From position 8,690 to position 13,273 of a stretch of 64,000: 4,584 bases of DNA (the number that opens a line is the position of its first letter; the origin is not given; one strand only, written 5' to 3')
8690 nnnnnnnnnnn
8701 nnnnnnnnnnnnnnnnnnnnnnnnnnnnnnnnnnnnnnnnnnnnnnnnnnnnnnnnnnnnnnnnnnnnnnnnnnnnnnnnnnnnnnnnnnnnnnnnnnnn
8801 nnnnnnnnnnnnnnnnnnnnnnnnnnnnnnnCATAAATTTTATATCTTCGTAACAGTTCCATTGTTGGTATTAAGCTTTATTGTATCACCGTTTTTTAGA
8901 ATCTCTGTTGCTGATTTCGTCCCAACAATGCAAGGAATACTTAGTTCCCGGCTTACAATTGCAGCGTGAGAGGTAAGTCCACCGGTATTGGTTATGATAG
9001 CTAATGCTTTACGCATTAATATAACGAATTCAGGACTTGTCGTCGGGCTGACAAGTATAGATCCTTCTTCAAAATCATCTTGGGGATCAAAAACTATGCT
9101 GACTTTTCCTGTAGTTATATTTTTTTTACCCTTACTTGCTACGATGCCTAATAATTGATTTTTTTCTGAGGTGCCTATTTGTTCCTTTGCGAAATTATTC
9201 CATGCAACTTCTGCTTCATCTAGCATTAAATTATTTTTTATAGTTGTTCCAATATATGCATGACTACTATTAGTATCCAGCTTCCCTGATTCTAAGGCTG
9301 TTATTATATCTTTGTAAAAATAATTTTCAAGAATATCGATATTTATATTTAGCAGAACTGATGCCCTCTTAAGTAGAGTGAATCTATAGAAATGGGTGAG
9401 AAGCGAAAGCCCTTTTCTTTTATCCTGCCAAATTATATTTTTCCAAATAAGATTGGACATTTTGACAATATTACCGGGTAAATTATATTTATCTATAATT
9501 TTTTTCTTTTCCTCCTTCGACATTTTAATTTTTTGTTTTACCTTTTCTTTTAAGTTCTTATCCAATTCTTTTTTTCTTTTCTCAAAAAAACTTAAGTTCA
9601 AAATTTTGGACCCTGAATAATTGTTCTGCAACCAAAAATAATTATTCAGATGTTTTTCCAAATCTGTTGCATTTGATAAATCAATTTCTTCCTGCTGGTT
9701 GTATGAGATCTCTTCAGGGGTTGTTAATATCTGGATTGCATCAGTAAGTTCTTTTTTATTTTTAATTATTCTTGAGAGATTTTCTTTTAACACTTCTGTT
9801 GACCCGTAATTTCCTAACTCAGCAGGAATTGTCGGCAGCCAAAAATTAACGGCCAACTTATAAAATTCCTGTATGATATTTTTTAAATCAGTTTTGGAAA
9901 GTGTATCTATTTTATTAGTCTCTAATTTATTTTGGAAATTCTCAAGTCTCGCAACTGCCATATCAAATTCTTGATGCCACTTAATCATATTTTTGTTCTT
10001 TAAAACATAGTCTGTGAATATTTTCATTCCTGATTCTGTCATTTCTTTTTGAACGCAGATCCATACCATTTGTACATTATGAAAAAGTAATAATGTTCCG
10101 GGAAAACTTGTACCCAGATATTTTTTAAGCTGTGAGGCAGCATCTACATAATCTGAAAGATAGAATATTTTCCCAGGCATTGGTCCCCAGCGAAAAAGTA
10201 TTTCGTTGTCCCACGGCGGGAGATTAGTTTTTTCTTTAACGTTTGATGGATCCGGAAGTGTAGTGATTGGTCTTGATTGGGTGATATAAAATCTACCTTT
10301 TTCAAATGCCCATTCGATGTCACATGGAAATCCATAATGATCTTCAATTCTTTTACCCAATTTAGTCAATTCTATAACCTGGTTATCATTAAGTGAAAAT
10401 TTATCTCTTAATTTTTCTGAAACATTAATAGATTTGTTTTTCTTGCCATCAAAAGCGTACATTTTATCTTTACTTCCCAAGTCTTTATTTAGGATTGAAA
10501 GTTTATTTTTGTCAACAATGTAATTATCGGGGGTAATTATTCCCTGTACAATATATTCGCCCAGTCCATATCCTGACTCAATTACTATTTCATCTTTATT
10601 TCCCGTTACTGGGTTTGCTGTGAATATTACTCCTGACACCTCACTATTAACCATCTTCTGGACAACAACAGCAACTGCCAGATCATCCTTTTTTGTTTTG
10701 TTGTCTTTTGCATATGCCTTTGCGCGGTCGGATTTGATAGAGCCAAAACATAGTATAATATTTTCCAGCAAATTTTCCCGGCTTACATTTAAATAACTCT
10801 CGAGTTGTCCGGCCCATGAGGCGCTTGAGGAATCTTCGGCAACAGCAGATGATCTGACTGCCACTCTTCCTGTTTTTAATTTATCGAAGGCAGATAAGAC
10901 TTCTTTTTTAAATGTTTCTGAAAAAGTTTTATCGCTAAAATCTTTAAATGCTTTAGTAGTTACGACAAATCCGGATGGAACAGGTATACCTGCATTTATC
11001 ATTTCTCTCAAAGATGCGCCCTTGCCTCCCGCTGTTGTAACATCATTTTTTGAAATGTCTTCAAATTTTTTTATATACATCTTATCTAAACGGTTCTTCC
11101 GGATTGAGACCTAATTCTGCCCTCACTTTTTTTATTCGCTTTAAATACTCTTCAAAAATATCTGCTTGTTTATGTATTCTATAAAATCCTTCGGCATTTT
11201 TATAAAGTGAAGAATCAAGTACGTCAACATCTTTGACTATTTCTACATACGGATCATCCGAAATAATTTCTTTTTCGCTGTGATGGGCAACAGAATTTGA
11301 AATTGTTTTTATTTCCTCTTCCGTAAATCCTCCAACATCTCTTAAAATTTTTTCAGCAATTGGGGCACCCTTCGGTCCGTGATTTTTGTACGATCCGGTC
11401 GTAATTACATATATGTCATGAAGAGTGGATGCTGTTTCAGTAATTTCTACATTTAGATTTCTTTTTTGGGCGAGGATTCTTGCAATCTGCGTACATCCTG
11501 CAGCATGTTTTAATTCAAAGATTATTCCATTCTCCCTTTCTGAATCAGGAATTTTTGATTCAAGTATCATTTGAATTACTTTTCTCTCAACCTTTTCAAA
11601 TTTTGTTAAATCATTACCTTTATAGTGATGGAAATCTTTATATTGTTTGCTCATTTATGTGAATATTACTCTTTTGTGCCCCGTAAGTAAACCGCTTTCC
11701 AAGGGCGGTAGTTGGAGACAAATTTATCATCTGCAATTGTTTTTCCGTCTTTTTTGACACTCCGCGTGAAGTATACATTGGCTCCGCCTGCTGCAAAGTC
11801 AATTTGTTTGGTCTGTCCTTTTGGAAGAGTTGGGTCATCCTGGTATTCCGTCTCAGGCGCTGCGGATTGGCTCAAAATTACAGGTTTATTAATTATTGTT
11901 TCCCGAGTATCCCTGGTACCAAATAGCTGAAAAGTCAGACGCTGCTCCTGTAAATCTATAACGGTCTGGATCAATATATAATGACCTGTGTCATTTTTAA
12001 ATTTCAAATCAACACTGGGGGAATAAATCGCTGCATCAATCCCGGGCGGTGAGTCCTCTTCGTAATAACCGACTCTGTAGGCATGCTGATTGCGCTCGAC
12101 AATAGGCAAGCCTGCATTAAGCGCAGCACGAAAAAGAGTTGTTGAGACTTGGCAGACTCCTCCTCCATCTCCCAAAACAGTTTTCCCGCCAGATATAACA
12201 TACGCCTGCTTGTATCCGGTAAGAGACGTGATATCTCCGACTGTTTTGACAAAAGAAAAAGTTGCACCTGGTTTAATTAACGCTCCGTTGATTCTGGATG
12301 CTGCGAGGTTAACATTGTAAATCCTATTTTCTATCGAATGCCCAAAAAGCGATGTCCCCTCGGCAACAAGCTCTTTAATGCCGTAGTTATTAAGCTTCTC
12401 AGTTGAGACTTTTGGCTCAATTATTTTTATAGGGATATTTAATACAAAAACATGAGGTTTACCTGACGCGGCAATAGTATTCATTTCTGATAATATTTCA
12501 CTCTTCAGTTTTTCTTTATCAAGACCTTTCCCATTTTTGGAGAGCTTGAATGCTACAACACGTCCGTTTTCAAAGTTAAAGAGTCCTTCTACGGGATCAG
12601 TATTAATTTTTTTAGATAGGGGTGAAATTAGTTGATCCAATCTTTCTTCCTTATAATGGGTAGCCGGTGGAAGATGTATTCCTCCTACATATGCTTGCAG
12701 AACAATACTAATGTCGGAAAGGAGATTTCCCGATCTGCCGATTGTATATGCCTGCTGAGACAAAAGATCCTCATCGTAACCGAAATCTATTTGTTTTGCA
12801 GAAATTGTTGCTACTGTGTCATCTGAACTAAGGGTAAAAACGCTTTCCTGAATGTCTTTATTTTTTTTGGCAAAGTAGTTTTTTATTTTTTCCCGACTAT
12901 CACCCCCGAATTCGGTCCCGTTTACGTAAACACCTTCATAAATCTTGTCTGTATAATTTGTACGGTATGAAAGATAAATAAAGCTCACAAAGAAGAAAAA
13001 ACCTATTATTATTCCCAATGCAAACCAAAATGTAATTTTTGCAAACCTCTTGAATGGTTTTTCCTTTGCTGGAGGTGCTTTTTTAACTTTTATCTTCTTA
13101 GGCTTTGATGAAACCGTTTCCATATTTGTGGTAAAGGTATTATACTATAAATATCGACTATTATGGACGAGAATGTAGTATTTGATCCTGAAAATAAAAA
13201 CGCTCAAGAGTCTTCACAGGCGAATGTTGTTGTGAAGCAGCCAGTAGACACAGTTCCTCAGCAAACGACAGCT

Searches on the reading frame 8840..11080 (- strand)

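Call 26: search_protein_families(library=pfam, proteins=[window:8840-11080:-], max_evalue=0.00001)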
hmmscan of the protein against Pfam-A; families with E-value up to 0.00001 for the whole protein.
window:8840-11080:- (746 aa): 2 families
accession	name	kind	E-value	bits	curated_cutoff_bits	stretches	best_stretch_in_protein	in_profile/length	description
PF01326.24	PPDK_N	-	2.9e-83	280.3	27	2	48-284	72-321/328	Pyruvate phosphate dikinase, AMP/ATP-binding domain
PF00391.29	PEP-utilizers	-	4.8e-25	87.4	23.1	1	670-741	1-72/72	PEP-utilising enzyme, mobile domain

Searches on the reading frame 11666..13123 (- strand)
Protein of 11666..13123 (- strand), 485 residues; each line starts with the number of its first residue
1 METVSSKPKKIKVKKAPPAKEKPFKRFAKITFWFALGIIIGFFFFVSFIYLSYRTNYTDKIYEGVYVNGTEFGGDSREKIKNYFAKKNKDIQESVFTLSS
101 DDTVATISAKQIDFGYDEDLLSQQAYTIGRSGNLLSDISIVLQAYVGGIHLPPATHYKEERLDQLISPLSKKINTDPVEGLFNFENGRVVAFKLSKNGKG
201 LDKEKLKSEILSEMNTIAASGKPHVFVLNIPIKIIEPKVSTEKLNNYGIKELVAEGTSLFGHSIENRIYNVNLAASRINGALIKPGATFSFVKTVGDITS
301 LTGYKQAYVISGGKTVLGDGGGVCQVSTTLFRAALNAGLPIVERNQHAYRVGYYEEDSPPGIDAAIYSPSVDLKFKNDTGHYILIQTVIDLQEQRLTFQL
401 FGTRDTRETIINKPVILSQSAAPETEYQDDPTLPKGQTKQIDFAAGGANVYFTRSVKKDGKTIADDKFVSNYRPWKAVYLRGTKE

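Call 26: search_protein_families(library=pfam, proteins=[window:11666-13123:-], max_evalue=0.00001)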
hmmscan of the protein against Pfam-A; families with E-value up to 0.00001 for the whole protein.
window:11666-13123:- (485 aa): 3 families
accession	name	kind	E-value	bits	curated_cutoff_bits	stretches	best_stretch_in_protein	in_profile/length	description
PF04294.18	VanW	-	1.8e-44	150.8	27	1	266-400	1-129/130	VanW like protein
PF12229.13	PG_binding_4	-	8.7e-16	58.6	22.1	1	106-214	2-108/117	Putative peptidoglycan binding domain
PF07501.17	G5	-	3.7e-06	27.5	23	0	420-484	9-75/75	G5 domain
